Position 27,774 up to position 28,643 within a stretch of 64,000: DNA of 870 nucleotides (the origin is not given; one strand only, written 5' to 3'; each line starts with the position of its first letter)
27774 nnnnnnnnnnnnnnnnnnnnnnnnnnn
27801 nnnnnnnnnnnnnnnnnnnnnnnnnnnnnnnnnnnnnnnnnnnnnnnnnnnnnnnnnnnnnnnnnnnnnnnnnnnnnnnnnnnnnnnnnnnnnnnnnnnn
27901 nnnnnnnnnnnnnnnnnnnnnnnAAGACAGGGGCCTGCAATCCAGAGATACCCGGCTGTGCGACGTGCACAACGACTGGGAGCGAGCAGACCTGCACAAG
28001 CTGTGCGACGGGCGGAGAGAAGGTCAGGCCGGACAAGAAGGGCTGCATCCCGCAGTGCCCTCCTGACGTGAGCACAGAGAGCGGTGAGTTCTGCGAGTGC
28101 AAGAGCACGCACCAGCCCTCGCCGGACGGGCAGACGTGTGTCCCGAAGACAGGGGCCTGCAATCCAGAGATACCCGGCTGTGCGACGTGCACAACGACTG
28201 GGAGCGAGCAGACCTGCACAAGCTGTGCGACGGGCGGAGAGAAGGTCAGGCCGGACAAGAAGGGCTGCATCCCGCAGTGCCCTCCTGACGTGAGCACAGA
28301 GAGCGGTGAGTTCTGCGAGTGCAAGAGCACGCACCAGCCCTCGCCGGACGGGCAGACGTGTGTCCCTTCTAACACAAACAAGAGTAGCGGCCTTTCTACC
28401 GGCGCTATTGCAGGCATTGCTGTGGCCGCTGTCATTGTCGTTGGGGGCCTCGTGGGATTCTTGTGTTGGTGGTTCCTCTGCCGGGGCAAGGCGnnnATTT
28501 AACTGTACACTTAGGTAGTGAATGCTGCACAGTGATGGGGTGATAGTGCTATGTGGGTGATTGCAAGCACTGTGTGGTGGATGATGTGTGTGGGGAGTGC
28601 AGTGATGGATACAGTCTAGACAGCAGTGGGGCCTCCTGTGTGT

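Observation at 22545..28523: A 1,983-aa VSP built from 26 perfectly identical 222-bp repeats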

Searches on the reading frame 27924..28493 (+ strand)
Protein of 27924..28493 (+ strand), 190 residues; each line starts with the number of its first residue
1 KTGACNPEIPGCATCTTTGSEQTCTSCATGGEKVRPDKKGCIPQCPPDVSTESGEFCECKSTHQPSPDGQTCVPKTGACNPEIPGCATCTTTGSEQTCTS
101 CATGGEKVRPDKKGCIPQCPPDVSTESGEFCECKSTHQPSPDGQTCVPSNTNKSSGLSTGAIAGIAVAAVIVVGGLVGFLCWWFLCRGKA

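Call 39: predict_structure(alignment_id=A1)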
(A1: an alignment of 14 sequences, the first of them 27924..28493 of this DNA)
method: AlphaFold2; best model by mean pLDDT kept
length: 190 residues; sequences in the alignment: 14
mean_pLDDT: 79.2   pTM: 0.44
mean pLDDT of the five models: 79.2, 76.6, 75.9, 73.4, 67.9
residues with pLDDT >= 90: 63; 70-90: 84; 50-70: 25; < 50: 18
segments of 3 or more residues with pLDDT < 50: 152-166
pLDDT, mean of each block of 10 residues (from residue 1): 75 89 91 93 90 82 86 73 84 83 91 92 78 90 86 44 46 68 64
secondary structure, 60 per line:
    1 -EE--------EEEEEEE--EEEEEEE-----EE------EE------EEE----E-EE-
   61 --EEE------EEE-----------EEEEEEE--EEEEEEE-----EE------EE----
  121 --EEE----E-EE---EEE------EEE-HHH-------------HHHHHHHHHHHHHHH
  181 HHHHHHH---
elements in order: E12-18 E21-27 E49-51 E63-65 E72-74 E86-92 E95-101 E123-125 E137-139 E146-148 H166-187

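Call 41: fold_search(model_id=the predicted structure, library=pdb)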
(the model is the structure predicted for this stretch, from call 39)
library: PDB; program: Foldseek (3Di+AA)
matches with E <= 10: 316; with E <= 0.001: 0
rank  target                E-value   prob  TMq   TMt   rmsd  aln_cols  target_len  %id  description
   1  8ezl_A                5.2e-03  0.60  0.19  0.20  17.2       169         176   14  Pfs25 in complex with transmission-reducing antibody AS01-50 (released 2023-08-16)
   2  6phf_E                5.6e-03  0.57  0.19  0.20  16.7       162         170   15  Pfs25 in complex with the human transmission blocking antibody 2587 (released 2019-10-02)
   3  6b08_A                7.6e-03  0.38  0.16  0.18  17.8       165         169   15  Crystal structure of Pfs25 in complex with the transmission blocking antibody 1276 (released 2017-11-15)
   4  7v3p_B                1.7e-02  0.28  0.14  0.05  14.1       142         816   15  Cryo-EM structure of the IGF1R/insulin complex (released 2022-08-17)
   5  8jut_A                1.7e-02  0.14  0.14  0.01  20.0       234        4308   14  rat megalin RAP complex (released 2024-06-19)
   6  4cdk_G                2.1e-02  0.72  0.24  0.38  10.1       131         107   24  Structure of ZNRF3-RSPO1 (released 2014-01-08)
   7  8jxh_B                2.4e-02  0.16  0.16  0.04  19.2       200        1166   16  rat megalin RAP complex wingA (released 2024-06-19)
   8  4bsr_D                2.5e-02  0.47  0.19  0.31  11.2       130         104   23  Structure of the ectodomain of LGR5 in complex with R-spondin-1 (Fu1Fu2) in P22121 crystal form (released 2013-06-19)
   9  8wvu_B                3.5e-02  0.60  0.22  0.38  11.0       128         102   23  Cryo-EM structure of LGR4 in complex with Rspo1 and RNF43 (released 2024-10-30)
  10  8jxi_A                3.5e-02  0.13  0.15  0.04  20.5       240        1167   13  rat megalin RAP complex wingB (released 2024-06-19)
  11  6phc_E                4.0e-02  0.21  0.18  0.21  15.3       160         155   16  Pfs25 in complex with the human transmission blocking antibody 2544 (released 2019-10-02)
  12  8jxb_B                4.0e-02  0.15  0.16  0.04  20.4       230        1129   13  Cryo-EM structure of rat megalin wingAc (released 2024-06-19)
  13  4c8v_A                4.5e-02  0.35  0.18  0.27  12.1       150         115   19  Xenopus RSPO2 Fu1-Fu2 crystal form I (released 2013-11-20)
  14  6phf_G                5.1e-02  0.33  0.21  0.23  17.2       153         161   16  Pfs25 in complex with the human transmission blocking antibody 2587 (released 2019-10-02)
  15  9qaw_B                5.4e-02  0.14  0.15  0.01  23.8       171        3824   19  CryoEM structure of the human LRP2 receptor ectodomain in complex with LRPAP1 (released 2026-03-11)
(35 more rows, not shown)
